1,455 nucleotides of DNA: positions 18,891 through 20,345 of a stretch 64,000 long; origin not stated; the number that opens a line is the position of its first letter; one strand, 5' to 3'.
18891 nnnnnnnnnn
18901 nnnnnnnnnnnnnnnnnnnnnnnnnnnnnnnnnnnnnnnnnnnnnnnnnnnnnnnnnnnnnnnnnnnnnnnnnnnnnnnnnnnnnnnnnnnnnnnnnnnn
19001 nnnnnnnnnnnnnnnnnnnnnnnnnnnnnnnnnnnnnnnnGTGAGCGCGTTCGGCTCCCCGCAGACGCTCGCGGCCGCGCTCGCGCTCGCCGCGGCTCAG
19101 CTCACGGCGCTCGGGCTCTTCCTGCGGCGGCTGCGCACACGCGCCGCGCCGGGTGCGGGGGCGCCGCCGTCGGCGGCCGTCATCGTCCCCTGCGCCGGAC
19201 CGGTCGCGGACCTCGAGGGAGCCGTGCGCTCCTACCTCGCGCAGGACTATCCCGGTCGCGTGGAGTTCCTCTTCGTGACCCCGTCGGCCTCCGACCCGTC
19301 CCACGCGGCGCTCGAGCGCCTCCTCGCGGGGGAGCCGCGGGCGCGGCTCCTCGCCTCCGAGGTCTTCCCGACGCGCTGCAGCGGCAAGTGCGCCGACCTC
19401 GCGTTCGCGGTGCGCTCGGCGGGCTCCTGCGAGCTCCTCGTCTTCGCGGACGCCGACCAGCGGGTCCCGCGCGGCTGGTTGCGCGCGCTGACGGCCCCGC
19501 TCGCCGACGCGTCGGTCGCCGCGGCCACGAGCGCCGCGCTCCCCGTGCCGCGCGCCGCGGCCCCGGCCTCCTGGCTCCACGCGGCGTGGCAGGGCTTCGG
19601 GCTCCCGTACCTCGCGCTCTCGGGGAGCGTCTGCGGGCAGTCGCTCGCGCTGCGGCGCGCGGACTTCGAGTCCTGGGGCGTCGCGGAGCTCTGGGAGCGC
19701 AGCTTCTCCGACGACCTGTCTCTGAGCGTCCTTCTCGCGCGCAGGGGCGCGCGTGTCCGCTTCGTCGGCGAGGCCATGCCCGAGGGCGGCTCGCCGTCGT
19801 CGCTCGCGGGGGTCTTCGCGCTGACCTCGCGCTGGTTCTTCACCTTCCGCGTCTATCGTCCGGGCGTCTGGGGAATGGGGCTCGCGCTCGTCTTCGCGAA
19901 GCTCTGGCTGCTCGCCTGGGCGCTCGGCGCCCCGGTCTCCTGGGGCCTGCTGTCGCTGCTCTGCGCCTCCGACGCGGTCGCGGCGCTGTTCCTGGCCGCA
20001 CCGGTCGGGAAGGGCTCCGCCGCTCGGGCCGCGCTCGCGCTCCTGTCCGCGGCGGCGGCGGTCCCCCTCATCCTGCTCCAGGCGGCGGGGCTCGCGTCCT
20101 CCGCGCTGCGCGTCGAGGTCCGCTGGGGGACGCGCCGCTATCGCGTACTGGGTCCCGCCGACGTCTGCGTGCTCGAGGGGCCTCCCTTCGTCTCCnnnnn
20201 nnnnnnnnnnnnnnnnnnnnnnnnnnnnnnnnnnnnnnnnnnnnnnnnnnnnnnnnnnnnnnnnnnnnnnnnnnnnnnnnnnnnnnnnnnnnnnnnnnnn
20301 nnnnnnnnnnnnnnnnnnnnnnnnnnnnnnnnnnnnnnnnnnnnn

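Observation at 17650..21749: GT21-like glycosyltransferase fused to a complete Lnt, start-coupled to a membrane methyltransferase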

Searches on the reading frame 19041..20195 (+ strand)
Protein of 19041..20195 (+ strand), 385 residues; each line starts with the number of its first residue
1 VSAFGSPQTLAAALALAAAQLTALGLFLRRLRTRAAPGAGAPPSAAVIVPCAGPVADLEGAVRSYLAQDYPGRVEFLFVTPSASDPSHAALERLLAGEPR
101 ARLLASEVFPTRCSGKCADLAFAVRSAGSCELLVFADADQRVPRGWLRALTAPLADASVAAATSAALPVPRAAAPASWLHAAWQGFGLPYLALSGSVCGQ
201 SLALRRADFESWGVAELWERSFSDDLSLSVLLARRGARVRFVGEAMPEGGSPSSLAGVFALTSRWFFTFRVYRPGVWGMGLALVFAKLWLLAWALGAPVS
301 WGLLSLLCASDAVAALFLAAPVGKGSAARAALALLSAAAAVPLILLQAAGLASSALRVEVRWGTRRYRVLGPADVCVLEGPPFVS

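Call 35: find_related_loci(query=A3, collection=genome_contigs, flank=10000)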
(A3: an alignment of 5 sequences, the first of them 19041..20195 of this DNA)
Query A3 (385 aa) in genome_contigs; peptide patterns used: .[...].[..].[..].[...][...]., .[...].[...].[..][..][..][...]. (x = any residue, [..] = any of these).
600 stretches matched a pattern (row limit reached: there are more); 214 encode a relative of the query (tblastn E <= 1e-3); the best 80 are kept; 80 distinct loci.
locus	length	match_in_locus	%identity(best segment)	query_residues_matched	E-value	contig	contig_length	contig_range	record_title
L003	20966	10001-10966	33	46-378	2e-41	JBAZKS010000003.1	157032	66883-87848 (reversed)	MAG: Elusimicrobiota bacterium isolate SO_2017_LW4_15 scaffold_328_c1_LW137-91_2017, whole genome shotgun sequence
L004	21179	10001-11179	30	16-379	6e-33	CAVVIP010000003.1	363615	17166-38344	MAG: uncultured Acidobacteriota bacterium isolate MFD01633.bin.1.131 genome assembly, contig: contig_39678, whole genome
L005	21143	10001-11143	28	27-385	6e-29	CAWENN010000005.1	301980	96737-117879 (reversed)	MAG: uncultured Acidobacteriota bacterium isolate MFD02248.bin.1.183 genome assembly, contig: contig_35533, whole genome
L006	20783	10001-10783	32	27-280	7e-28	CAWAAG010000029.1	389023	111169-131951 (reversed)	MAG: uncultured Acidobacteriota bacterium isolate MFD01633.bin.1.33 genome assembly, contig: contig_8155, whole genome s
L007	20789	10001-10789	32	27-281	2e-27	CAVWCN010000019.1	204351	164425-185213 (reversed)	MAG: uncultured Acidobacteriota bacterium isolate MFD05502.bin.3.177 genome assembly, contig: contig_64996, whole genome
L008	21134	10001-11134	29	27-382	4e-27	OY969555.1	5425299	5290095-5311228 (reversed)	MAG: uncultured Acidobacteriota bacterium isolate MFD02248.bin.1.120 genome assembly, chromosome: 1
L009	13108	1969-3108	28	14-372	7e-27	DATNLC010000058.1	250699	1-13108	MAG TPA_asm: Candidatus Acidiferrales bacterium isolate SMAG_U11441 k141_211719, whole genome shotgun sequence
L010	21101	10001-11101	28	27-372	9e-27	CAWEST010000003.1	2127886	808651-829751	MAG: uncultured Acidobacteriota bacterium isolate MFD03399.bin.1.95 genome assembly, contig: contig_17144, whole genome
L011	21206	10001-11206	28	2-373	3e-26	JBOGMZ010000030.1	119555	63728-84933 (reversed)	MAG: Candidatus Acidiferrales bacterium isolate TC-B2_metabat2.bin.29 k127_352970, whole genome shotgun sequence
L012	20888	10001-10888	32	16-289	2e-26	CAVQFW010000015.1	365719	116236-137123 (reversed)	MAG: uncultured Acidobacteriota bacterium isolate MFD06526.bin.1.142 genome assembly, contig: contig_6051, whole genome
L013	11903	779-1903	30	27-378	8e-26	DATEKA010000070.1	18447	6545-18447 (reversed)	MAG TPA_asm: Candidatus Acidiferrales bacterium isolate SMAG_U8878 k141_1038933, whole genome shotgun sequence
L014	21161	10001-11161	29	23-379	9e-26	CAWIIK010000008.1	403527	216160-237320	MAG: uncultured Acidobacteriota bacterium isolate MFD05512.bin.1.30 genome assembly, contig: contig_4955, whole genome s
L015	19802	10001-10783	32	27-280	3e-24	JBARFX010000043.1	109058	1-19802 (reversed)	MAG: Candidatus Acidiferrales bacterium isolate MFD06596_ilm_asm_bin15 k127_147780, whole genome shotgun sequence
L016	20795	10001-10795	30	26-283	5e-27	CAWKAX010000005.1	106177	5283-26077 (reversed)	MAG: uncultured Acidobacteriota bacterium isolate MFD04540.bin.1.21 genome assembly, contig: contig_12801, whole genome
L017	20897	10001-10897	31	16-292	1e-23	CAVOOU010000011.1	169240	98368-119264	MAG: uncultured Acidobacteriota bacterium isolate MFD00125.bin.2.36 genome assembly, contig: contig_30347, whole genome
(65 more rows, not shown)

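Call 48: search_solved_structures(query=A2, max_evalue=0.01)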
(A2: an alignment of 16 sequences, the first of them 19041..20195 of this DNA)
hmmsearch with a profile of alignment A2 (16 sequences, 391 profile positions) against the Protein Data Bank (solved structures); distinct sequences matched with E-value up to 0.01: 4.
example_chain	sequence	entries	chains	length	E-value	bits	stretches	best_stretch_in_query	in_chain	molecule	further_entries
26qf_A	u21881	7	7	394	1.6e-22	83.2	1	15-382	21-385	Ceramide glucosyltransferase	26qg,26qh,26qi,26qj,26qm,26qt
26qs_A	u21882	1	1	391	1.8e-22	83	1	15-382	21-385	Ceramide glucosyltransferase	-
6yv7_A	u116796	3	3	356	2.2e-11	46.5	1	13-168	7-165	Glycosyl transferase, family 2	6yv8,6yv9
6yv7_B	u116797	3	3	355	2.6e-11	46.3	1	14-168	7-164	Glycosyl transferase, family 2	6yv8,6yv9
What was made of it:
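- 19041..20174 (+): Glycosyltransferase half (aa 1-378). It has an N-terminal TM helix, a cytoplasmic GT-A domain with D85, D137-x-D139, D225 and SRW277, five membrane helices, and a beta-hairpin. Profile match to solved ceramide glucosyltransferase 26qf_A, residues 15-382 against 21-385, E 1.6e-22 (call 48).
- On GT21 / ceramide glucosyltransferase-like (PF13506): Profile A2 against 26qf_A: residues 15-382 against 21-385 of 394, E 1.6e-22 (call 48).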

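Call 74: find_homologous_proteins(query=A2, max_evalue=1e-20)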
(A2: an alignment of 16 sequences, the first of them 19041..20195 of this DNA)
Query A2 (16 sequences) (385 aa, profile of the alignment): 1 proteins with E <= 1e-20 among 8000 candidates.
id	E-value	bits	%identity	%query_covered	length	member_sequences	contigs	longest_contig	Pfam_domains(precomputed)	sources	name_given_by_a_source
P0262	4.2e-32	130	25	72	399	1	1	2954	PF13506.14,PF13641.13,PF00535.33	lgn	-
